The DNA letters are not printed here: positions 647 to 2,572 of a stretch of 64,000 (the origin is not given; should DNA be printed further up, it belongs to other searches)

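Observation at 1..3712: DpnII-like GATC R-M cassette with rearranged gene order and an inserted DUF262/DUF1524 (GmrSD-like) gene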

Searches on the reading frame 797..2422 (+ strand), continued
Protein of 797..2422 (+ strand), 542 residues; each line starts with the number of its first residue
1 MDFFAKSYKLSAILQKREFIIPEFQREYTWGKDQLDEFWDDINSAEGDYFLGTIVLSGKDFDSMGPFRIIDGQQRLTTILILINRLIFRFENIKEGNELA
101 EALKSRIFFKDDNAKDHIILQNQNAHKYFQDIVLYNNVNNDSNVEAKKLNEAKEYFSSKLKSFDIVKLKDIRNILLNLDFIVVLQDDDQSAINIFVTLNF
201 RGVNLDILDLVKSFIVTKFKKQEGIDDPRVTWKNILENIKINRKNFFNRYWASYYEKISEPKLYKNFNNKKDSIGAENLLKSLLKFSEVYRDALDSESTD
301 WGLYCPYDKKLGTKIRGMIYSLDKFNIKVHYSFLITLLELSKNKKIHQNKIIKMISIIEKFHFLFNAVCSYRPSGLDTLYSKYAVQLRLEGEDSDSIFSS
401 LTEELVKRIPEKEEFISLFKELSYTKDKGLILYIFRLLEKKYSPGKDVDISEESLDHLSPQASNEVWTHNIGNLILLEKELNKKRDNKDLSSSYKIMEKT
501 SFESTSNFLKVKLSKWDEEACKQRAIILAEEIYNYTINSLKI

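Call 92: find_encoding_contigs(protein=P0131, flank=5000, max_places=1)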
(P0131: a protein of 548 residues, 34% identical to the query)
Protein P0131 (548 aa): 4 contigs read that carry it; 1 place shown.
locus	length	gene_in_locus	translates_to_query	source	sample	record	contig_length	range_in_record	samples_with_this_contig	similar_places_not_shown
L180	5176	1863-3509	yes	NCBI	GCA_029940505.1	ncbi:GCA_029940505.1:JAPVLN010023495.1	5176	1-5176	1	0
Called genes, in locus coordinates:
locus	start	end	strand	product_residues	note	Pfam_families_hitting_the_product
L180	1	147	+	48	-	?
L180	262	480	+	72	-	-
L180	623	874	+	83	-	-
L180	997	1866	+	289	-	PF02086:MethyltransfD12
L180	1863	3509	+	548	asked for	PF03235:GmrSD_N, PF07510:GmrSD_C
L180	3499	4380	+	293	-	PF04556:DpnII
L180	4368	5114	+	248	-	PF01555:N6_N4_Mtase, PF01170:UPF0020 (weak), PF08241:Methyltransf_11 (faint), PF01555:N6_N4_Mtase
